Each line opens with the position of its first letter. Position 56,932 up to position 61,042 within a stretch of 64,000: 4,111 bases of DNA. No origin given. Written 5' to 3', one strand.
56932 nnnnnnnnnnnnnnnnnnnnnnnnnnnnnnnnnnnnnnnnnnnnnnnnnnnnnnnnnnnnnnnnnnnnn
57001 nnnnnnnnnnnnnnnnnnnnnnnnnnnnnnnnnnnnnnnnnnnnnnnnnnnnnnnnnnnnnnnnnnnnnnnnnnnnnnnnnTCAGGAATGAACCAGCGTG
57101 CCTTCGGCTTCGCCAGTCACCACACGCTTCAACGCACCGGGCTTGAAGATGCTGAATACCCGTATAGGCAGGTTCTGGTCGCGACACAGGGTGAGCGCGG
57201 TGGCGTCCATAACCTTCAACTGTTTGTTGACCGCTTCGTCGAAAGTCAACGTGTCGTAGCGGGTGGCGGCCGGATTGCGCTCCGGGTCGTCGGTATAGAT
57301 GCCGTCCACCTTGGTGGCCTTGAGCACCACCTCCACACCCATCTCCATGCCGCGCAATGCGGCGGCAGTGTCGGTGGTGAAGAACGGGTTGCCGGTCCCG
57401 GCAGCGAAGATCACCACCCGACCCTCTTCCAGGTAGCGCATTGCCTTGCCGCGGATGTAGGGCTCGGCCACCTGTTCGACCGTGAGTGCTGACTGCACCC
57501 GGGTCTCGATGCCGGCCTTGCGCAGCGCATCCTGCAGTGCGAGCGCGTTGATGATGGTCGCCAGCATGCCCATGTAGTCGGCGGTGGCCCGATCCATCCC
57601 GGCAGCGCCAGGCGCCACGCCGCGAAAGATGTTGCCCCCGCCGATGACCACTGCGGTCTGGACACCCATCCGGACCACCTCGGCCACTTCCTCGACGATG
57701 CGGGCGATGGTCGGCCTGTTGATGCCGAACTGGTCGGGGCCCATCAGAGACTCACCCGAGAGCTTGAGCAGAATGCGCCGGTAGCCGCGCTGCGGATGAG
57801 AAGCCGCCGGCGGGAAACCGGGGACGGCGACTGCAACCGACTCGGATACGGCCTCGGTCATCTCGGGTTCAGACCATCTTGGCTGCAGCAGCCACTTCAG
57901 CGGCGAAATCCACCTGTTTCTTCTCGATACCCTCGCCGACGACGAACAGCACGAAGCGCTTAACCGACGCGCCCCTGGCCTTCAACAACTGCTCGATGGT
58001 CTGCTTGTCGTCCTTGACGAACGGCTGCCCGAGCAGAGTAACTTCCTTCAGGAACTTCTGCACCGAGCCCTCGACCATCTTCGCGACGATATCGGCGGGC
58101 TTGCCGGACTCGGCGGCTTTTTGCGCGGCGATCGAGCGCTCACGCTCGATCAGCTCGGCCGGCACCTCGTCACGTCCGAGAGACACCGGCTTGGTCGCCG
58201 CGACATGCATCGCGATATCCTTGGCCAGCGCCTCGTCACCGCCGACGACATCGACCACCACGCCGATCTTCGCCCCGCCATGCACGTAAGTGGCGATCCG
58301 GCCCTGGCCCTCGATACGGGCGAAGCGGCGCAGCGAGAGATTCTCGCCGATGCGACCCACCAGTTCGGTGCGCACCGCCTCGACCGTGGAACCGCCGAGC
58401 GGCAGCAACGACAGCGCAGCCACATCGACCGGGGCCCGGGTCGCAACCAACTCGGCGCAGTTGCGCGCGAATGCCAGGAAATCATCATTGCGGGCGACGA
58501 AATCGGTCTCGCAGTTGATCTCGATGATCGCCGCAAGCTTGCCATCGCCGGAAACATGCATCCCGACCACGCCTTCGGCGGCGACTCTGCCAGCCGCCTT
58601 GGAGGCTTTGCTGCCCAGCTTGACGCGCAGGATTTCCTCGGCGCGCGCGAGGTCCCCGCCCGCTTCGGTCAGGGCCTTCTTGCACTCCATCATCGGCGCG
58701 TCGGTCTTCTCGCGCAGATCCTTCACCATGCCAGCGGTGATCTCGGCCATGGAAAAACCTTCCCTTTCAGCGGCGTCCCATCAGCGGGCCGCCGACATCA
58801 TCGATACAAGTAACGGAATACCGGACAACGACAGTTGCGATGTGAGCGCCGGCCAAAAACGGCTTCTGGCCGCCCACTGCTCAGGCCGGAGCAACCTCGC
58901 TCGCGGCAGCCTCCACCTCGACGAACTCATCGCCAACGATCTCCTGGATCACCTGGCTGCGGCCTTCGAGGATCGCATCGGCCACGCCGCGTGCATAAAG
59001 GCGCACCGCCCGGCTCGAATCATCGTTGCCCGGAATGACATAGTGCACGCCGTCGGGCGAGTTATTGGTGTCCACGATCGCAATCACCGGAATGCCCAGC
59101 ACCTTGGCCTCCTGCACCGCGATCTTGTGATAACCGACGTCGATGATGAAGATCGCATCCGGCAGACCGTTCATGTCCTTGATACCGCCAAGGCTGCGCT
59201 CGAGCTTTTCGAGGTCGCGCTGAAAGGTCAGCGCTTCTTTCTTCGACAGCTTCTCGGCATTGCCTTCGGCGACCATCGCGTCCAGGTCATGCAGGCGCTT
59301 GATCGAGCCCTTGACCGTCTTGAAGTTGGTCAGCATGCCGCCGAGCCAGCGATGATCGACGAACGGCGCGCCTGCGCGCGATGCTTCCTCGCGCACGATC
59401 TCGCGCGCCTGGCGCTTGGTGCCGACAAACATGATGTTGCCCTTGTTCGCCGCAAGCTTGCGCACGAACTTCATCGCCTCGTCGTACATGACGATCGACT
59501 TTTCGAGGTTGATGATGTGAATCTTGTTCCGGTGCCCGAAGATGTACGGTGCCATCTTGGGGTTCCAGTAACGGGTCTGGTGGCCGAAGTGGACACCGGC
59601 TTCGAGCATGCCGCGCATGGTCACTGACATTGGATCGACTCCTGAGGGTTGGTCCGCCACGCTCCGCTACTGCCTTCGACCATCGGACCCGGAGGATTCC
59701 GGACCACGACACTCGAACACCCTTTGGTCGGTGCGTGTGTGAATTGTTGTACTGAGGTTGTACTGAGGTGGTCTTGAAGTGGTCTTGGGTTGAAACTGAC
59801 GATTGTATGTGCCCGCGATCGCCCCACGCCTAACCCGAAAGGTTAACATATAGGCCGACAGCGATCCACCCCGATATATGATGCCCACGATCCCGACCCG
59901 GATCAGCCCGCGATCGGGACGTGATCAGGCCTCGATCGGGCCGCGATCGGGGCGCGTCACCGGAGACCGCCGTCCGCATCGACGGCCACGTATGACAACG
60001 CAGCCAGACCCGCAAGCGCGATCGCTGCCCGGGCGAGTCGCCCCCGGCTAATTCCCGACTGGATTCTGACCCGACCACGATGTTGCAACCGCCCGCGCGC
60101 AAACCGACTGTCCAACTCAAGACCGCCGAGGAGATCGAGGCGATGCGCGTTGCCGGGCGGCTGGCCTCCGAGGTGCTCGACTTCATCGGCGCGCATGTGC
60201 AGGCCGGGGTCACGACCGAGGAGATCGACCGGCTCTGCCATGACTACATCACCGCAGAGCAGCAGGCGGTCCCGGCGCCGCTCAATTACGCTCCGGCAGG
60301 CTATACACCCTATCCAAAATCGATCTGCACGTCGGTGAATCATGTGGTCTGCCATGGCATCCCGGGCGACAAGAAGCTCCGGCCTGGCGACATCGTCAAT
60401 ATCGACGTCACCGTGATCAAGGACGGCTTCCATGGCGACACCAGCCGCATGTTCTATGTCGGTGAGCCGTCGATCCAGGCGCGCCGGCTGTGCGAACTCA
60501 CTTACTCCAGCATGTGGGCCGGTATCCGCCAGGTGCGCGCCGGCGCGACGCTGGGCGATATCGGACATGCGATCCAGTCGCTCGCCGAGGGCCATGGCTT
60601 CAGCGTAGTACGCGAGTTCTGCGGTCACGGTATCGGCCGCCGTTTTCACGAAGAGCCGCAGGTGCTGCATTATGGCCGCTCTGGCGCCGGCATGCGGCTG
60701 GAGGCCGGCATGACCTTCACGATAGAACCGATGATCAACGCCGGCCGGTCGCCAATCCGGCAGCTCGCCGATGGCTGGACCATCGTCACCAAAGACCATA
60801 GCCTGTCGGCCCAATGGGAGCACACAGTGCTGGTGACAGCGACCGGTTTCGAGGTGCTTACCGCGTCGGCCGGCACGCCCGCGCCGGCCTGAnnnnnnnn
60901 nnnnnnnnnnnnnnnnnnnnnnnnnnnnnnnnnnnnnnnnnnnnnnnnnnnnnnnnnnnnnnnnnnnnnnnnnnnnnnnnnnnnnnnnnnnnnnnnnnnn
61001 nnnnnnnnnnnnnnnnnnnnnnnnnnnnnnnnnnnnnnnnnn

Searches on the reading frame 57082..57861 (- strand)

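Call 28: search_protein_families(library=pfam, proteins=[window:57082-57861:-], max_evalue=0.00001)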
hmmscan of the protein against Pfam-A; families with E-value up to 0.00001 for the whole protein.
window:57082-57861:- (259 aa): 1 family
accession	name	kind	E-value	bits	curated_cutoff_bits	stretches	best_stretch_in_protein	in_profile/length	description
PF00696.33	AA_kinase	-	2.5e-32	112.9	24.9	1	29-237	2-234/234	Amino acid kinase family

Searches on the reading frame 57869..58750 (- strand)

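Call 28: search_protein_families(library=pfam, proteins=[window:57869-58750:-], max_evalue=0.00001)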
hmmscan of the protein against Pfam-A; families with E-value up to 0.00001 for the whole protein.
window:57869-58750:- (293 aa): 1 family
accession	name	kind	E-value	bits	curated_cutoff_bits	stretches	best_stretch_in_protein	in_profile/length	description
PF00889.24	EF_TS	-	1.7e-73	247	27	1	73-273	1-204/204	Elongation factor TS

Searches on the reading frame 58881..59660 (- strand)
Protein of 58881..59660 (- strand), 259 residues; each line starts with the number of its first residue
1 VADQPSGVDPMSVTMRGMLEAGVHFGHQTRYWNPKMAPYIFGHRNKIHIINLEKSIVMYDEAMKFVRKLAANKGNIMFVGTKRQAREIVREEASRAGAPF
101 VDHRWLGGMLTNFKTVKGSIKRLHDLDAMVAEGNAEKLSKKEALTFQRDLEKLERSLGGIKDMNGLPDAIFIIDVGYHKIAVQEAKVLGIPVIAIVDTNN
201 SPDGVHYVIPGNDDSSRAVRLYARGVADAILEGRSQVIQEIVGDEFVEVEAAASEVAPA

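Call 28: search_protein_families(library=pfam, proteins=[window:58881-59660:-], max_evalue=0.00001)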
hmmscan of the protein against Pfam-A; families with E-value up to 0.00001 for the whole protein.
window:58881-59660:- (259 aa): 1 family
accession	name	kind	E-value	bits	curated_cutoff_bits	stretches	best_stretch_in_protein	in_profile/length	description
PF00318.25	Ribosomal_S2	-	1.9e-95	318.6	26.1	1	18-233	1-216/216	Ribosomal protein S2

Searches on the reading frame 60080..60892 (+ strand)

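Call 28: search_protein_families(library=pfam, proteins=[window:60080-60892:+], max_evalue=0.00001)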
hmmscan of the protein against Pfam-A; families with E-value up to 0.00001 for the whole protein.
window:60080-60892:+ (270 aa): 1 family
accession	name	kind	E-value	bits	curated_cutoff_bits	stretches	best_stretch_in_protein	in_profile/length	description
PF00557.29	Peptidase_M24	-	1.6e-55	188.5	23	1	20-254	1-208/208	Metallopeptidase family M24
